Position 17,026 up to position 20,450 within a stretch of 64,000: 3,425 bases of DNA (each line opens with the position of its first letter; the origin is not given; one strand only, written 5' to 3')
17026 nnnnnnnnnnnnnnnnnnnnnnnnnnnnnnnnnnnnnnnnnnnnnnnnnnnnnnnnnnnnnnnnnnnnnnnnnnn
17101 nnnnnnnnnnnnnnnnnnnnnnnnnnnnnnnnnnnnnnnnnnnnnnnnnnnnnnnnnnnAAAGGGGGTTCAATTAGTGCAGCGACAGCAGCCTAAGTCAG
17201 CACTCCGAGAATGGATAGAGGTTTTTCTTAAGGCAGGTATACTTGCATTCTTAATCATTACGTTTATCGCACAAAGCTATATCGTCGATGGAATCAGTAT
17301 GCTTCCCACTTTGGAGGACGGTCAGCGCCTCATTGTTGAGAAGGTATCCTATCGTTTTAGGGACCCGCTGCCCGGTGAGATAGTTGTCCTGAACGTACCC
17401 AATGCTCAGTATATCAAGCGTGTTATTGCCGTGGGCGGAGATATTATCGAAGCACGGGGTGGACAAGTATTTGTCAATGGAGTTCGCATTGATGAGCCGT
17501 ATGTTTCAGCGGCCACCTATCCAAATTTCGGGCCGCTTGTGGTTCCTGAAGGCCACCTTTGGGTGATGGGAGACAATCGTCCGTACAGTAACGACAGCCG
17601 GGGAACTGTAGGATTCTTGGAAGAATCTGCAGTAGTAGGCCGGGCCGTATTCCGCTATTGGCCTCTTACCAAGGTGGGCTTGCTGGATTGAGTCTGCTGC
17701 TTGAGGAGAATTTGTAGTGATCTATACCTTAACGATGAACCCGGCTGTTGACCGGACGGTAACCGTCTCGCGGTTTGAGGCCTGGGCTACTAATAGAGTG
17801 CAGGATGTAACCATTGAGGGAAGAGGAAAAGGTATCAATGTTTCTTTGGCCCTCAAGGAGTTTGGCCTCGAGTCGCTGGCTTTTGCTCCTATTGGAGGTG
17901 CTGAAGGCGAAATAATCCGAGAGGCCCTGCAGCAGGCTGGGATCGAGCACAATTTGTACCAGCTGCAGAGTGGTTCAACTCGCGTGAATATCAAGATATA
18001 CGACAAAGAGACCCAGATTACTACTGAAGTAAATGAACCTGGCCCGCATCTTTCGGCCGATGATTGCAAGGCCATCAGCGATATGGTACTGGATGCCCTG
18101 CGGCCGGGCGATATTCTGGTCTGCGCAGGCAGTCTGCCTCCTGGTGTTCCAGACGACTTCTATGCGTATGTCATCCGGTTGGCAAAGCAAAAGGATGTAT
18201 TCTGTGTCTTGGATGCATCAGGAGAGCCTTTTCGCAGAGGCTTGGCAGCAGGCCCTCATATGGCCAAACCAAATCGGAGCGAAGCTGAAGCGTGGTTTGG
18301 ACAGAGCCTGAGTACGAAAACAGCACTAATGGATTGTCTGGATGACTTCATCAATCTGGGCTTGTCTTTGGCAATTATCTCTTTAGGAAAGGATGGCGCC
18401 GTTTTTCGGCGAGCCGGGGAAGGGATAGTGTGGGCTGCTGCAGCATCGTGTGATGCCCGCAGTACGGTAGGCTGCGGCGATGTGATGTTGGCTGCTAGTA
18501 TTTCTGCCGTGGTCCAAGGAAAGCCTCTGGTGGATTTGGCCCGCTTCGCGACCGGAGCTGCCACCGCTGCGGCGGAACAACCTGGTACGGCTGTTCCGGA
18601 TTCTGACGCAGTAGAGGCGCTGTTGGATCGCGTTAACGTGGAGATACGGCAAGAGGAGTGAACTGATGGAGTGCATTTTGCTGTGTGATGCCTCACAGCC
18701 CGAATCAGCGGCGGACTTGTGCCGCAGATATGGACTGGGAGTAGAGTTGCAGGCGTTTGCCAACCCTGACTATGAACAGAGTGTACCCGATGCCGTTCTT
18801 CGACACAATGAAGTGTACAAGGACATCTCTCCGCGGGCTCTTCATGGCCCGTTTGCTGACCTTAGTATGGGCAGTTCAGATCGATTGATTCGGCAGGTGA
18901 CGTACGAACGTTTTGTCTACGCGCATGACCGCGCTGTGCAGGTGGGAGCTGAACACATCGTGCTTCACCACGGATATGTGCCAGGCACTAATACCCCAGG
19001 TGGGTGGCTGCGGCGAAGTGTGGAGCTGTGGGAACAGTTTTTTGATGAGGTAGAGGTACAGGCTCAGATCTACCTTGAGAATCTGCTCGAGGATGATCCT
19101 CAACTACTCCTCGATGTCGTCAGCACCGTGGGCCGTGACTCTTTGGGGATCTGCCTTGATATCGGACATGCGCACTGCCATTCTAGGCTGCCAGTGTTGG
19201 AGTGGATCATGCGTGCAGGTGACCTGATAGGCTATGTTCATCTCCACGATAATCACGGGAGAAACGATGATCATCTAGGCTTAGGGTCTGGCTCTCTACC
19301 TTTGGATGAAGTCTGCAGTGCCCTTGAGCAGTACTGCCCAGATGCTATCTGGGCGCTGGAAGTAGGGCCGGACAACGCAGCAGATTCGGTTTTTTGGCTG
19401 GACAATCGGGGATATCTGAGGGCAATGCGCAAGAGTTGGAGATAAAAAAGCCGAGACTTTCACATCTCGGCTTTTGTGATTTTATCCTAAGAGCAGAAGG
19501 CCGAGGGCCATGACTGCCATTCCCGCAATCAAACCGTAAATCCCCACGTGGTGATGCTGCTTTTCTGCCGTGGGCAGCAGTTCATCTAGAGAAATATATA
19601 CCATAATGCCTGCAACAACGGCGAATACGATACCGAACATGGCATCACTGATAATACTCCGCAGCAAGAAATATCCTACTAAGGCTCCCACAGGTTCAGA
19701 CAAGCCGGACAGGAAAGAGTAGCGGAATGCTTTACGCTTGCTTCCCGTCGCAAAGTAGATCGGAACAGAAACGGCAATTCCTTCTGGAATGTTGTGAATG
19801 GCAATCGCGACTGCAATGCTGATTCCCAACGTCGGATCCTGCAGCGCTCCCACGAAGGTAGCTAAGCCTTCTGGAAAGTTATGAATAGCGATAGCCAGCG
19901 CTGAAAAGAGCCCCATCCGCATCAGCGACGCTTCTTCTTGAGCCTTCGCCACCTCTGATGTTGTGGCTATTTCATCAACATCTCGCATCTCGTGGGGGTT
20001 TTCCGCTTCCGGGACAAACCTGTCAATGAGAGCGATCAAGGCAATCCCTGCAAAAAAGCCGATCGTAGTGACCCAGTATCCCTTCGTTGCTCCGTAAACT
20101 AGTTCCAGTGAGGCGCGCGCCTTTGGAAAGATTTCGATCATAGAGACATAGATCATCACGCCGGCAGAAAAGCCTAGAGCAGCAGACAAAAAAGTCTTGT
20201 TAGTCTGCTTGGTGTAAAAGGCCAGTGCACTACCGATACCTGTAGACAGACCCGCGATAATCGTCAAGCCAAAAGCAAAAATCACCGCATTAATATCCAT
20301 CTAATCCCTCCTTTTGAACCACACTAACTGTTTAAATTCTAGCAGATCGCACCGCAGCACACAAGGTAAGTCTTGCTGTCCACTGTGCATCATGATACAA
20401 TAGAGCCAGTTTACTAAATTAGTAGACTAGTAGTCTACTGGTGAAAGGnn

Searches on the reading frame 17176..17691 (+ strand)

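Call 44: search_protein_families(library=pfam, max_evalue=0.00001, proteins=[window:17176-17691:+])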
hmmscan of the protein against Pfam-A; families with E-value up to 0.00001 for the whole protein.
window:17176-17691:+ (171 aa): 1 family
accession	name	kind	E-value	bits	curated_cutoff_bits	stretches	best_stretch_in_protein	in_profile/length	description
PF10502.14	Peptidase_S26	-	1.6e-45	155.5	22.9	1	11-162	2-168/168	Signal peptidase, peptidase S26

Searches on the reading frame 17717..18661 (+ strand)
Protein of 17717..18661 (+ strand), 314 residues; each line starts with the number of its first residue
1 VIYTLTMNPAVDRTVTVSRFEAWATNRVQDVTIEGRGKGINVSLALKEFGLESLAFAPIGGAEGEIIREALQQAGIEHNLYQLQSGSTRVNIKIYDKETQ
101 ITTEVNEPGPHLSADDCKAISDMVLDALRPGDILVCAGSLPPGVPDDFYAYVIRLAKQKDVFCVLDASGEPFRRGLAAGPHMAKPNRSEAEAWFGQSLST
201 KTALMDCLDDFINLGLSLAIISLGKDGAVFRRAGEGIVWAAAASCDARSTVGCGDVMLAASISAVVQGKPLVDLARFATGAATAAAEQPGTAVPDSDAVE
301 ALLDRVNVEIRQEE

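Call 44: search_protein_families(library=pfam, max_evalue=0.00001, proteins=[window:17717-18661:+])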
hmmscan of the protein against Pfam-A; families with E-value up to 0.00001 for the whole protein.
window:17717-18661:+ (314 aa): 1 family
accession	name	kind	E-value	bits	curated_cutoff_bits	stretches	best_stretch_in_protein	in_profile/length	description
PF00294.29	PfkB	-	3.1e-44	152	25.8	1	6-294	2-298/302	pfkB family carbohydrate kinase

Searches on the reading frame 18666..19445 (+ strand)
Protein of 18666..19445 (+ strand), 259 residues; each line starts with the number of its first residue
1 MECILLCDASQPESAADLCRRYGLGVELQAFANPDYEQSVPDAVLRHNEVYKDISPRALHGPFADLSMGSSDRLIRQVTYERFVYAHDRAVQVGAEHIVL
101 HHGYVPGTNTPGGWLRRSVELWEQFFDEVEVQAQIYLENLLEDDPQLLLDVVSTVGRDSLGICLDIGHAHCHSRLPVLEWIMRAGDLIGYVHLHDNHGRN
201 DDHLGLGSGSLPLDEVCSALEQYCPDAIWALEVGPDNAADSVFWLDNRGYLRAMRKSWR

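Call 44: search_protein_families(library=pfam, max_evalue=0.00001, proteins=[window:18666-19445:+])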
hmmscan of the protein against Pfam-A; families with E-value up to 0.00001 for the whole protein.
window:18666-19445:+ (259 aa): 1 family
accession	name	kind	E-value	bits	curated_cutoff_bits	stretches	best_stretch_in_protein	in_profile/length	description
PF01261.30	AP_endonuc_2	-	1.8e-24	87.2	31.1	1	56-244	43-245/249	Xylose isomerase-like TIM barrel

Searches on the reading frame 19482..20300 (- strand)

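Call 44: search_protein_families(library=pfam, max_evalue=0.00001, proteins=[window:19482-20300:-])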
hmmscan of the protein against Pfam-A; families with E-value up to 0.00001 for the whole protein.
window:19482-20300:- (272 aa): 1 family
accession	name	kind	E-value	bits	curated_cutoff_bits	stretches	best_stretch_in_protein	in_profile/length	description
PF02535.28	Zip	-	5.3e-36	124.9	35.1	1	109-266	157-321/323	ZIP Zinc transporter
